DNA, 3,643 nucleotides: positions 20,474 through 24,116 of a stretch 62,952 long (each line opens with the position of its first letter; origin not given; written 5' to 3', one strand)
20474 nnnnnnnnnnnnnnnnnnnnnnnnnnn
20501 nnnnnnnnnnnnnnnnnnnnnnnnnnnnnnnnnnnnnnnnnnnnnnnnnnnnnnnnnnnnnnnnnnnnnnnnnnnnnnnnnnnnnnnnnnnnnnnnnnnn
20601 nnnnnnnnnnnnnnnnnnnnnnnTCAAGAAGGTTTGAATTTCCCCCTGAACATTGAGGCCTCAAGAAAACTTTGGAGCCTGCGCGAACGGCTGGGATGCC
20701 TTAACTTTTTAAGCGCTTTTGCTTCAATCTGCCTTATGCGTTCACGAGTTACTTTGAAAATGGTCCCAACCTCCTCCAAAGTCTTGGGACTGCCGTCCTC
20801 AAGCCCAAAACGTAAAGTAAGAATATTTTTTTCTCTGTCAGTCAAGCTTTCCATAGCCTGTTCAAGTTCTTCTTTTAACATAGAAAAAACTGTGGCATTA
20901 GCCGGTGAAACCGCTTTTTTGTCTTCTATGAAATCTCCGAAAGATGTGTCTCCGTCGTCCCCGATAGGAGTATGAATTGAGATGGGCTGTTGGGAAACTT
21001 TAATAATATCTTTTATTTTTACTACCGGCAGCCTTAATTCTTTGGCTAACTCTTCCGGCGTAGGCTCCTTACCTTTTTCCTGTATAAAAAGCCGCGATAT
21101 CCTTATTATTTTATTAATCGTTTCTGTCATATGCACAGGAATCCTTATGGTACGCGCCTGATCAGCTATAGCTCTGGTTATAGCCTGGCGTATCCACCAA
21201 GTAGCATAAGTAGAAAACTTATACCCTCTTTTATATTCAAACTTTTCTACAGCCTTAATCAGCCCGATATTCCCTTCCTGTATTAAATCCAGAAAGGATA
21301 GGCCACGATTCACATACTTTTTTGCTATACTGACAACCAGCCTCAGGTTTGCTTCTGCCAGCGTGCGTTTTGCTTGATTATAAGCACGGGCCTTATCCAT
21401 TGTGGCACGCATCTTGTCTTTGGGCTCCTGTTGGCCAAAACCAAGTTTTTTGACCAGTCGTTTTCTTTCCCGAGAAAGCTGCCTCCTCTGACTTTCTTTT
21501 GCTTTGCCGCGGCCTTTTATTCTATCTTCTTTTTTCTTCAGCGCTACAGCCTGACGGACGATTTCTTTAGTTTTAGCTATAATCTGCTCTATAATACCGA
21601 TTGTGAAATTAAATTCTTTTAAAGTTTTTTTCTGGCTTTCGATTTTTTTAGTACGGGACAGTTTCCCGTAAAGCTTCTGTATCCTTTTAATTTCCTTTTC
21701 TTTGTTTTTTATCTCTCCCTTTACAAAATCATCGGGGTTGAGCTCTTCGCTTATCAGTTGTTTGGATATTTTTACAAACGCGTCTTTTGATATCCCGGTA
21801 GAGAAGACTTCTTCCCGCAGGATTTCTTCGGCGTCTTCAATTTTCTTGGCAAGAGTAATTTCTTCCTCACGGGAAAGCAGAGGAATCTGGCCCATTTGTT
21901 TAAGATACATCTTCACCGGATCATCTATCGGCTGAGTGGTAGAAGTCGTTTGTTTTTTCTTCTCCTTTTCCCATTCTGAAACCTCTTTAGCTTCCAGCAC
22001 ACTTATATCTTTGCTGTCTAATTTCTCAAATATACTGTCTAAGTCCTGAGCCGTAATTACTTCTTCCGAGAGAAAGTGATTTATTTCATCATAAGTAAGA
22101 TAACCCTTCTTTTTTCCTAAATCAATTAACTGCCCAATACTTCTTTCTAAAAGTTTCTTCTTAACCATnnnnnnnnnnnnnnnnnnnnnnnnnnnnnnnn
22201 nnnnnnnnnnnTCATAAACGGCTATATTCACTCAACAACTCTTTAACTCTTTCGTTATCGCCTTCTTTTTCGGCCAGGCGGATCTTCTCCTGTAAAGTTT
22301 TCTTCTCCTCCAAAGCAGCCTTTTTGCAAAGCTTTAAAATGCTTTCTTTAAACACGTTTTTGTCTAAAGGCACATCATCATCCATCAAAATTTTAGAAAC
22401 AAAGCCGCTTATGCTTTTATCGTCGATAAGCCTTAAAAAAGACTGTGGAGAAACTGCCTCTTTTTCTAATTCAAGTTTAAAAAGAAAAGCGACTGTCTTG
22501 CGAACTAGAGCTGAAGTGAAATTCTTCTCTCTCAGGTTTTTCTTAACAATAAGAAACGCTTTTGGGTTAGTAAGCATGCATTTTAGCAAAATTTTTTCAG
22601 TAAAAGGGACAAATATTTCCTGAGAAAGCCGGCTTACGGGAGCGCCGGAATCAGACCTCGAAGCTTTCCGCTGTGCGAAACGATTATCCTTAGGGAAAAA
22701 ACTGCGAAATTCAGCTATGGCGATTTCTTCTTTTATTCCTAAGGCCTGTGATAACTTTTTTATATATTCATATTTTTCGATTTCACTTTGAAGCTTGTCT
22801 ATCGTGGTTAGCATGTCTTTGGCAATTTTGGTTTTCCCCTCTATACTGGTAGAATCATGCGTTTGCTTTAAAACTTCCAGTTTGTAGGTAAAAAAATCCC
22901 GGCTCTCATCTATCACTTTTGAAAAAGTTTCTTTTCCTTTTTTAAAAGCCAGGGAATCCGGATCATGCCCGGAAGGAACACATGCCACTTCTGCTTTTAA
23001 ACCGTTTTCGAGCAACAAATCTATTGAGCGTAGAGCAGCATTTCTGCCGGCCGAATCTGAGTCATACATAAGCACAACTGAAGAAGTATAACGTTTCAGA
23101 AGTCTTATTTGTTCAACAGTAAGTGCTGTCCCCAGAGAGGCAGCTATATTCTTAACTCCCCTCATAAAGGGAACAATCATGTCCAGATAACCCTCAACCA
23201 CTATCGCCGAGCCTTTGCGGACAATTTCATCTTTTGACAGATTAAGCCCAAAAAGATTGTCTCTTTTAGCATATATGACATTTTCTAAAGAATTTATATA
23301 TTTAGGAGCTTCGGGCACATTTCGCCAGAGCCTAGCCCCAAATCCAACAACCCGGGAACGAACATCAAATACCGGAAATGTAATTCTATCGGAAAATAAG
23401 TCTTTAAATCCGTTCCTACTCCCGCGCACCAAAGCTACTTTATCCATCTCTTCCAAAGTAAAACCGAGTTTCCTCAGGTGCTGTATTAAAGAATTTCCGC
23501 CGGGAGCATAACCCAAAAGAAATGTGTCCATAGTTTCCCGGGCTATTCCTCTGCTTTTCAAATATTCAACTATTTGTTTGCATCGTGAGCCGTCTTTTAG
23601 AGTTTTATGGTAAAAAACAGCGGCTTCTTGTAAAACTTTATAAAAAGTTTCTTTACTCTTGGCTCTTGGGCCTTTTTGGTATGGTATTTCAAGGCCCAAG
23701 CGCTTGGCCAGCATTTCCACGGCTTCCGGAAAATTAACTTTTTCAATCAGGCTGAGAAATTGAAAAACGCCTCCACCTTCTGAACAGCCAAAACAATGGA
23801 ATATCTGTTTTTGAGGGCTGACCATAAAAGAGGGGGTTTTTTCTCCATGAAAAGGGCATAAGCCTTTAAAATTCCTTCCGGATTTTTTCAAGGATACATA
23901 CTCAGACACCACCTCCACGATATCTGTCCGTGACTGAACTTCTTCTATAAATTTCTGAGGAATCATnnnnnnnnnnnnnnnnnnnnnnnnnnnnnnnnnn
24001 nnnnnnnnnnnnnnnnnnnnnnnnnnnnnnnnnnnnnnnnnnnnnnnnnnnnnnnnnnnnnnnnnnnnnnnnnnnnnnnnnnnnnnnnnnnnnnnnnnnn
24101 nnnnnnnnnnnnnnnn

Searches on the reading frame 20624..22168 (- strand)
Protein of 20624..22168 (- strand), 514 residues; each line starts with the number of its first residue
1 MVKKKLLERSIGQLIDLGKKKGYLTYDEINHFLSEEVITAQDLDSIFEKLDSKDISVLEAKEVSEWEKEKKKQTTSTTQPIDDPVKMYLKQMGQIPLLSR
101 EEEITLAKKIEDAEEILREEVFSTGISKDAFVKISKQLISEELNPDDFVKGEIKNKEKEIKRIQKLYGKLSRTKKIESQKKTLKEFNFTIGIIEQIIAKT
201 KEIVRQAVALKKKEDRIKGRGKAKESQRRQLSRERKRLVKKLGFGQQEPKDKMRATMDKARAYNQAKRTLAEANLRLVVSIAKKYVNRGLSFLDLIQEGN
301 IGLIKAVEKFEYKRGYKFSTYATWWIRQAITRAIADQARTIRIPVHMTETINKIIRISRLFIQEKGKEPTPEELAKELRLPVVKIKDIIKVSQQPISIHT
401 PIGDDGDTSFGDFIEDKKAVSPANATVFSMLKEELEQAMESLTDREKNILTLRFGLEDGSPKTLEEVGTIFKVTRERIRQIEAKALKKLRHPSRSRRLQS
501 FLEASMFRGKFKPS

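Call 63: search_protein_families(library=pfam, proteins=[window:20624-22168:-], max_evalue=0.00001)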
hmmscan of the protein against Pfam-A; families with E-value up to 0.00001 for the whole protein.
window:20624-22168:- (514 aa): 5 families
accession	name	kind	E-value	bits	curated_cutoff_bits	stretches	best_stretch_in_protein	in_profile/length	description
PF04539.22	Sigma70_r3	-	2.3e-24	85.7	25.3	1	349-425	1-77/78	Sigma-70 region 3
PF04542.20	Sigma70_r2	-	7.7e-24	83.7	24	1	270-340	1-71/71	Sigma-70 region 2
PF04545.22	Sigma70_r4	-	3.3e-19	68.6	24.1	1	438-491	1-50/50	Sigma-70, region 4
PF03979.19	Sigma70_r1_1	-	2.3e-16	59.9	22.5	1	10-73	6-70/81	Sigma-70 factor, region 1.1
PF00140.25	Sigma70_r1_2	-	3.8e-14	52.8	22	1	83-112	1-30/34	Sigma-70 factor, region 1.2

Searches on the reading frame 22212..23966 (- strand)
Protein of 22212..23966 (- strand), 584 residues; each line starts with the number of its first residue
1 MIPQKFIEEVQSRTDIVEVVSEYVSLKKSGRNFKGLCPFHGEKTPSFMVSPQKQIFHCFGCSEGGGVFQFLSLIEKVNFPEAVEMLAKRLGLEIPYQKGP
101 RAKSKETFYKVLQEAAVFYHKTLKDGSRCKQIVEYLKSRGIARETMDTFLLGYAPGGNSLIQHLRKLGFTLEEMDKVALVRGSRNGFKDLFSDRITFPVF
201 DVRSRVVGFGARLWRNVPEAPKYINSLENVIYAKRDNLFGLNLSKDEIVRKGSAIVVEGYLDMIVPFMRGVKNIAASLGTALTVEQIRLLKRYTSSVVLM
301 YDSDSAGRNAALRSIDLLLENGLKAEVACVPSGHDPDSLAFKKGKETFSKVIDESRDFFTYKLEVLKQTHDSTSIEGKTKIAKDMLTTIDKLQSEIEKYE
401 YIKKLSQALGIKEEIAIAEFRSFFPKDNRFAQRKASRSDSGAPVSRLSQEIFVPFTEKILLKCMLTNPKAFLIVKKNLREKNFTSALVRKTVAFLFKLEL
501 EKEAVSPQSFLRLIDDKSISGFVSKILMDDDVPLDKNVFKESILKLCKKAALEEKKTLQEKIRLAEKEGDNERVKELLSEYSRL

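Call 63: search_protein_families(library=pfam, proteins=[window:22212-23966:-], max_evalue=0.00001)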
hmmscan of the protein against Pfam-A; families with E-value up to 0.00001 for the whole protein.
window:22212-23966:- (584 aa): 7 families
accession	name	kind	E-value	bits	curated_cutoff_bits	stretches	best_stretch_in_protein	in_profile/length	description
PF01807.25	Zn_ribbon_DnaG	-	2.3e-39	133.6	24.9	1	3-98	2-97/98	CHC2 zinc finger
PF08275.17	DNAG_N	-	1.7e-29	102.9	26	1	118-243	1-126/128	DNA primase catalytic core, N-terminal domain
PF13155.12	Toprim_2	-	5.8e-20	71.9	22.1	1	255-338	1-86/88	Toprim-like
PF13662.12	Toprim_4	-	3.8e-16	59.5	25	1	254-327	3-83/85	Toprim domain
PF10410.14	DnaB_bind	-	2.8e-11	43.9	20.6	1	359-414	1-56/56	DnaB-helicase binding domain of primase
PF01751.28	Toprim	-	8.1e-09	36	23.1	1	254-327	2-93/96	Toprim domain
PF13362.12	Toprim_3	-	3.5e-06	27.8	27.2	1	254-346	2-95/95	Toprim domain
